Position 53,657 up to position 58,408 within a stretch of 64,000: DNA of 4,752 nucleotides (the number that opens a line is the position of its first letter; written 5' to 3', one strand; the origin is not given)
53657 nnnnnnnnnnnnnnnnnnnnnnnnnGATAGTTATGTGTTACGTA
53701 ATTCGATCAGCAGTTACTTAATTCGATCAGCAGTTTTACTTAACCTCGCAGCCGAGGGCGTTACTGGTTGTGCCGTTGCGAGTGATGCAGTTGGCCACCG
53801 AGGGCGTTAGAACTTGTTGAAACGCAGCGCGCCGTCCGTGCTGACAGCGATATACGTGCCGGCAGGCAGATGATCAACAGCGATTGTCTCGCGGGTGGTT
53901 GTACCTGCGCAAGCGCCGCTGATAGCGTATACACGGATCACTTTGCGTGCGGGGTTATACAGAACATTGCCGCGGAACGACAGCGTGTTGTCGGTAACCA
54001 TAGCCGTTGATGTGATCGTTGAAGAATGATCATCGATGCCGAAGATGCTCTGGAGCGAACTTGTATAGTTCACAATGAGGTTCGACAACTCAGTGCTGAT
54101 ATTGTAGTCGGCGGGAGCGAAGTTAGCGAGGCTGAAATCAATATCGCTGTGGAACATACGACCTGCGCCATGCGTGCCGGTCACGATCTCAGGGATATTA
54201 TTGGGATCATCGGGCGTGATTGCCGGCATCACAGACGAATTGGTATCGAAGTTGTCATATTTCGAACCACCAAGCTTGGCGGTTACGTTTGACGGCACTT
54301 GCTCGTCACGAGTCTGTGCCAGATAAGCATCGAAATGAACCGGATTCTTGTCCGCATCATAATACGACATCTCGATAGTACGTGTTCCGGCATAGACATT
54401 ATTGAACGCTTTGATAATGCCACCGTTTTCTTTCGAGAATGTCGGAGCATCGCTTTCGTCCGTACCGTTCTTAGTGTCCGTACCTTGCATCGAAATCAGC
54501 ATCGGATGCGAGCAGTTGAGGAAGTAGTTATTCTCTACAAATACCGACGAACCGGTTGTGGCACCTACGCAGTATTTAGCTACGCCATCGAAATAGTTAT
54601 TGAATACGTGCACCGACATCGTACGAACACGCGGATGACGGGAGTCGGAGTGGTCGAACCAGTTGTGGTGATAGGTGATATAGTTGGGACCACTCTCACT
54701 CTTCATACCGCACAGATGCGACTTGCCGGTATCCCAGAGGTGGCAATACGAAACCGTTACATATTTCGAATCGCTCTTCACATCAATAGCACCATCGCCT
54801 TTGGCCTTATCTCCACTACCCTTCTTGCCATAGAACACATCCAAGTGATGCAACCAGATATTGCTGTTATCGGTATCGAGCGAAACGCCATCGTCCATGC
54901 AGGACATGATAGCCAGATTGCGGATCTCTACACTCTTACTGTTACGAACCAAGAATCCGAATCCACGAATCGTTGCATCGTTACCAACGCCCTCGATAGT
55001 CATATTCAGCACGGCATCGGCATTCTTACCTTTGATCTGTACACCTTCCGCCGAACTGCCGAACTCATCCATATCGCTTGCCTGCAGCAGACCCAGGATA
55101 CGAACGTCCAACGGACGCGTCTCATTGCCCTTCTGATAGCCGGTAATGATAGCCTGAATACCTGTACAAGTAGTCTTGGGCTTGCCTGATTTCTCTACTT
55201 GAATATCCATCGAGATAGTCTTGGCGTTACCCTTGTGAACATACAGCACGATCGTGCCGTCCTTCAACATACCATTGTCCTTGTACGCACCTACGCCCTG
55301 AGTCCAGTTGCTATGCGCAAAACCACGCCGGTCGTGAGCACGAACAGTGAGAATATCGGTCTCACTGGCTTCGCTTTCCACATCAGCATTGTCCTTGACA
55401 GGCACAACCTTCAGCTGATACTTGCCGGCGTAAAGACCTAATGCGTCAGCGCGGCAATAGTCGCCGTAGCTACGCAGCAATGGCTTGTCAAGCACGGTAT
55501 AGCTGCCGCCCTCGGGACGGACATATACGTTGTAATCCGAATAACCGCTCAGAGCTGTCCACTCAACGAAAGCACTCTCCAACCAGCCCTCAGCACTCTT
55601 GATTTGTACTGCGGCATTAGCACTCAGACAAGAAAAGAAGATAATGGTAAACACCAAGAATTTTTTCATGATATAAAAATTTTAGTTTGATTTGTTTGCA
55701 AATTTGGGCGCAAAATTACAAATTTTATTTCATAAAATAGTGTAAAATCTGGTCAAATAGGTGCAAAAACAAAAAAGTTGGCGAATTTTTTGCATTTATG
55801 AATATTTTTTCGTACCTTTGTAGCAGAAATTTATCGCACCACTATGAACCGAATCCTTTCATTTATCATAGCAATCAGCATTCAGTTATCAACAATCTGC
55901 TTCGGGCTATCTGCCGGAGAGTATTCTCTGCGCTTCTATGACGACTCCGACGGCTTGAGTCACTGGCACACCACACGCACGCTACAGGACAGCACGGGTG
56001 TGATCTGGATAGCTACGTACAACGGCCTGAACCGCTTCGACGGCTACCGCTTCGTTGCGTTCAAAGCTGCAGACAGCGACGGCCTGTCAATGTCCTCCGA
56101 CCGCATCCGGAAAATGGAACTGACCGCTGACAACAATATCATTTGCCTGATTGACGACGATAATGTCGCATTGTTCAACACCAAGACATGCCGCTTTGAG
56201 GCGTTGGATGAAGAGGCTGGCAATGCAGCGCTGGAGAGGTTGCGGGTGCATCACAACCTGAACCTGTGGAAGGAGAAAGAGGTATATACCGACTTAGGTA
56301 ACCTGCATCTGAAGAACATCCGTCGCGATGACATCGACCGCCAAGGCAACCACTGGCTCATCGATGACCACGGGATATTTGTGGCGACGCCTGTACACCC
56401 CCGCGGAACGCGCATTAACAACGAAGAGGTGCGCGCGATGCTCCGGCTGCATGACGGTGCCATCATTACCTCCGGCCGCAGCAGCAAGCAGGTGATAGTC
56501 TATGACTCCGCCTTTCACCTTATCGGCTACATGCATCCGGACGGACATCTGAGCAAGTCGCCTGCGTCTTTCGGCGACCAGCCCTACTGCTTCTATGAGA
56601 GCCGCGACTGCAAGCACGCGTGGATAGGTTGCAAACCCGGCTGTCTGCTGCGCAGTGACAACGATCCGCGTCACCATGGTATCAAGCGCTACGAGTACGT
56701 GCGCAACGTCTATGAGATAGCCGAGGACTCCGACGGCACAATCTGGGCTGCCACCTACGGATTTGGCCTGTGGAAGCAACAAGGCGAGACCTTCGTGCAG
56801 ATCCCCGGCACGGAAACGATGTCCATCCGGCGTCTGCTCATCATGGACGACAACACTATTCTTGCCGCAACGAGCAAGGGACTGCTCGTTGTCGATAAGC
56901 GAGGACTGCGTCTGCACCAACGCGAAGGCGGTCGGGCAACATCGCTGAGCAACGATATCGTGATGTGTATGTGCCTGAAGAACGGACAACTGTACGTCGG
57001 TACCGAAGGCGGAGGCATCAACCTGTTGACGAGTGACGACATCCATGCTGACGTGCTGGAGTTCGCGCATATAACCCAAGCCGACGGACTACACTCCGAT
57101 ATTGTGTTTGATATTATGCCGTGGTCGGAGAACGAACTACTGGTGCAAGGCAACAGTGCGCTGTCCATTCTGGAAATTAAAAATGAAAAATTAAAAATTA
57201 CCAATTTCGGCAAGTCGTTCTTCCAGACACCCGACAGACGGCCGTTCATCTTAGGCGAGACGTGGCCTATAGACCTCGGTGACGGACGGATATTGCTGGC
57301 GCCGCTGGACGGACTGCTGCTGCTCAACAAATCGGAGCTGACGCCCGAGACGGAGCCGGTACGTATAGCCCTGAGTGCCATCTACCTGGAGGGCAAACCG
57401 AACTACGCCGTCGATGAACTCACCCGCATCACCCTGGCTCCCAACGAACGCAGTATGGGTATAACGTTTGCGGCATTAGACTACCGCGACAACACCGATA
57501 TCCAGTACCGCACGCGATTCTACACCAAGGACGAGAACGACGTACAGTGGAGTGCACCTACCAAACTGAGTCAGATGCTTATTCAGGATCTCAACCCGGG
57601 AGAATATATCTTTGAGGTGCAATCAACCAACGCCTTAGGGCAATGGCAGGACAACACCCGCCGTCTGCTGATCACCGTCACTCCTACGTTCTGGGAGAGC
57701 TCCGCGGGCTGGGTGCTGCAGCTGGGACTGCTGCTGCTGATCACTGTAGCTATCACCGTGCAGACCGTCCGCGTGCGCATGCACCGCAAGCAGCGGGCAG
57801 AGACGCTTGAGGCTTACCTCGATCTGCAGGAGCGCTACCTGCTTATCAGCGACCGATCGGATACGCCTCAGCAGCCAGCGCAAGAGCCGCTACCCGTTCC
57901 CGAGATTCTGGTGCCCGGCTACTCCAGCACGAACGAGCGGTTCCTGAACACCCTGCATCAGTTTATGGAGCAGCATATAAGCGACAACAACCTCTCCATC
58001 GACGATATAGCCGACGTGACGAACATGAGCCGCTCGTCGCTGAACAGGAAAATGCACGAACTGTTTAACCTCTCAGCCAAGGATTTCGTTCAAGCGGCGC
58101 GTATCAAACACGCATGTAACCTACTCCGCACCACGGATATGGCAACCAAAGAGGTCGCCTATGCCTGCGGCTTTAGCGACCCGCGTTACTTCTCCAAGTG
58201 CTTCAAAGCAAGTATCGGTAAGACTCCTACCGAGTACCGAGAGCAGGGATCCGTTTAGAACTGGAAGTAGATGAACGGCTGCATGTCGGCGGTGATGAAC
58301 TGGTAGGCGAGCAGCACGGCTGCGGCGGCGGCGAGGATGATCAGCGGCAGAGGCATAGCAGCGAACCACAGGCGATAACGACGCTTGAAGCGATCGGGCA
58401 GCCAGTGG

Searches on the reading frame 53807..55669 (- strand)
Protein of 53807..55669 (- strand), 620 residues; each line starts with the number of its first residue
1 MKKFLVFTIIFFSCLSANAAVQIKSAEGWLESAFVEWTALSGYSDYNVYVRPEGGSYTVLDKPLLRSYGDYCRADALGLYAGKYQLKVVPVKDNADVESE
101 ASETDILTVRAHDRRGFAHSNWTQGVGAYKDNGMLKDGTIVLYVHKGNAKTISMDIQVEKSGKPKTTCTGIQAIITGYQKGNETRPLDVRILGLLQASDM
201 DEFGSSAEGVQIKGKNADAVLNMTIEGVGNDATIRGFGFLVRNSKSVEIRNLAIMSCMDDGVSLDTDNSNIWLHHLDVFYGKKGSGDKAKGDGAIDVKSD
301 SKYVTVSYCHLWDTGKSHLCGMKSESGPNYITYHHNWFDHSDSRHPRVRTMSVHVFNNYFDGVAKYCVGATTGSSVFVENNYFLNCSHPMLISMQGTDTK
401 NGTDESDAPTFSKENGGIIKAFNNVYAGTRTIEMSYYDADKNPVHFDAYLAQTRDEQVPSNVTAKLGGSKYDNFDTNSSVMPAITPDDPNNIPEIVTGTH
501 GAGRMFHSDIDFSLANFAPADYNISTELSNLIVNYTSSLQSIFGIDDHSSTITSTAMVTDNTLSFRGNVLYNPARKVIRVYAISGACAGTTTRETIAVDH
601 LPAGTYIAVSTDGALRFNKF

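Call 93: find_related_loci(query=window:53807-55669:-, collection=metagenome_contigs, flank=2500)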
Query window:53807-55669:- (620 aa) in metagenome_contigs; peptide patterns used: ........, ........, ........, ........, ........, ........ (x = any residue, [..] = any of these).
600 stretches matched a pattern (row limit reached: there are more); 562 encode a relative of the query (tblastn E <= 1e-3); the best 80 are kept; 80 distinct loci.
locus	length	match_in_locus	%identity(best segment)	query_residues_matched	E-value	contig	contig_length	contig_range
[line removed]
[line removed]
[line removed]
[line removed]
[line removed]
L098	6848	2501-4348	57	1-613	0e+0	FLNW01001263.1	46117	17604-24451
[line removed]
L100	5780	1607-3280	56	1-553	0e+0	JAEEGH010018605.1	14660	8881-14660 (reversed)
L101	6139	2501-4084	58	18-544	0e+0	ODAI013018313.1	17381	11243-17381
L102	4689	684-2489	53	1-614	0e+0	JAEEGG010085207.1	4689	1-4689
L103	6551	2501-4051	57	19-544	0e+0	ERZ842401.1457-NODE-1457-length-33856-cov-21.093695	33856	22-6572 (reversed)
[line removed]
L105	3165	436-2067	55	1-544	0e+0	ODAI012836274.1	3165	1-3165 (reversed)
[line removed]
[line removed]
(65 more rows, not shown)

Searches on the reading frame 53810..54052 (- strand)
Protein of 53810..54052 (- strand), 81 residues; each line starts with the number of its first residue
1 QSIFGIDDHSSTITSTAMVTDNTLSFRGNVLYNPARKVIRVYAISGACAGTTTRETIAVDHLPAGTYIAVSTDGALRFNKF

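Call 83: search_solved_structures(query=window:53810-54052:-, max_evalue=10, show_alignments=5)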
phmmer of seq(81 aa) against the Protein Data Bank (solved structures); distinct sequences matched with E-value up to 10: 0.

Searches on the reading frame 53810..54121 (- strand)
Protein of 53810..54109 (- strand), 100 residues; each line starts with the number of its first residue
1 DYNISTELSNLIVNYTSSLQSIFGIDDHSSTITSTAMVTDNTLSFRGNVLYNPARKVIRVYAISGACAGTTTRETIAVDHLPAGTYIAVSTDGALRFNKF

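Call 10: search_protein_families(library=ncbifam, proteins=[window:53810-54109:-], max_evalue=10)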
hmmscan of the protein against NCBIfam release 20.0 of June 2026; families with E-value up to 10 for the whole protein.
seq(100 aa): 1 family
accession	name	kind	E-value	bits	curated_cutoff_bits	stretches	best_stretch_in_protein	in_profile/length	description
TIGR04183.1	Por_Secre_tail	domain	0.036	14.1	23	1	50-93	15-61/72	T9SS type A sorting domain-containing protein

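Call 11: search_protein_families(library=pfam, proteins=[window:53810-54109:-], max_evalue=10)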
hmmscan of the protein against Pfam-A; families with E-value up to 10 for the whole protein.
seq(100 aa): 1 family
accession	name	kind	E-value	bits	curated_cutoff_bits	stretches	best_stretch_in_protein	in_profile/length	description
PF24782.2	WD40_MABP1-WDR62_2nd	-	0.18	11.2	290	1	14-41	161-188/341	MABP1/WDR62 second WD40 domain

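Call 44: find_homologous_proteins(query=window:53810-54052:-, max_evalue=1)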
Query seq(81 aa) (81 aa): 1 proteins with E <= 1 among 1 candidates.
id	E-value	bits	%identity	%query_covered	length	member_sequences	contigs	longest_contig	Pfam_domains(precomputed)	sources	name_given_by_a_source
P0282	4.1e-27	111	83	79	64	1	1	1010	-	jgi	-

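Call 76: predict_structure(alignment_id=A6)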
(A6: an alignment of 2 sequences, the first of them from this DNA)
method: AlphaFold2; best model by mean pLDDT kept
length: 104 residues; sequences in the alignment: 2
mean_pLDDT: 41.3   pTM: 0.31
mean pLDDT of the five models: 41.3, 36.1, 34.9, 33.2, 30.3
residues with pLDDT >= 90: 0; 70-90: 0; 50-70: 13; < 50: 91
segments of 3 or more residues with pLDDT < 50: 1-12, 26-28, 30-104
pLDDT, mean of each block of 10 residues (from residue 1): 36 51 50 45 42 45 42 32 35 36 35
secondary structure, 60 per line:
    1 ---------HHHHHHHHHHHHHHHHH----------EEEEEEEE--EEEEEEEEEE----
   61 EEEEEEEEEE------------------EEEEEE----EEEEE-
elements in order: H10-26 E37-44 E47-56 E61-70 E89-94 E99-103

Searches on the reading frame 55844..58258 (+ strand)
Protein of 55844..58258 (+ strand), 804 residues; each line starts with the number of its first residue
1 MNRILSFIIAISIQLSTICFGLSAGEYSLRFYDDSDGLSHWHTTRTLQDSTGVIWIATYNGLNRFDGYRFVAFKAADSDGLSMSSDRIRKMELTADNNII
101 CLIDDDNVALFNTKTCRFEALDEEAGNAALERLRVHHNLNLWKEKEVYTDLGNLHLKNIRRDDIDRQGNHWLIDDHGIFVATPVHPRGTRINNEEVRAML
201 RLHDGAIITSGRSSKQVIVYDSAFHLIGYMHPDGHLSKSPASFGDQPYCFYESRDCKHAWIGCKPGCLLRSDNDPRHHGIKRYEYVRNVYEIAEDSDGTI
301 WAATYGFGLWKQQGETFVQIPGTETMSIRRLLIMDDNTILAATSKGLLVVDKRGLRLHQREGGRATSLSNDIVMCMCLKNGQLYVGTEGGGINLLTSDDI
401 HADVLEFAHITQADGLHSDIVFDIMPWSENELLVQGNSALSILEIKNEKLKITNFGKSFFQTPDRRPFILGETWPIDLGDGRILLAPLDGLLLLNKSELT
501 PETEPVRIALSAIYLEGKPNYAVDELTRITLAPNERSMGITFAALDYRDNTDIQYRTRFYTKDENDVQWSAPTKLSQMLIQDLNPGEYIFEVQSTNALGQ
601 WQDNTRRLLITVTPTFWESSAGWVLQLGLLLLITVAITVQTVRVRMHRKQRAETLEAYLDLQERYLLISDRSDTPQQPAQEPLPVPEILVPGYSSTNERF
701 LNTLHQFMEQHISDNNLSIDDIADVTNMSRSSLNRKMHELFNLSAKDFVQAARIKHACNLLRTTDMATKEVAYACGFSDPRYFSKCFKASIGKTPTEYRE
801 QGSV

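Call 28: search_protein_families(library=pfam, proteins=[window:55844-58258:+], max_evalue=0.001)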
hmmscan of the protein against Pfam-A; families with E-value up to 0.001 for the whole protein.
window:55844-58258:+ (804 aa): 4 families
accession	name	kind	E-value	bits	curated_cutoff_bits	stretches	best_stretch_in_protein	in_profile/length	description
PF12833.13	HTH_18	-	1.5e-22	80.1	33.6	1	722-801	1-80/80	Helix-turn-helix domain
PF00165.29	HTH_AraC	-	1.1e-17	64.1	26.6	2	762-799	2-41/42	Bacterial regulatory helix-turn-helix proteins, AraC family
PF07494.17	Reg_prop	-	6.8e-09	35.3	20.4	0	288-306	6-24/24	Two component regulator propeller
PF07495.19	Y_Y_Y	-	9.2e-08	32.3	26.6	1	546-612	1-64/65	Y_Y_Y domain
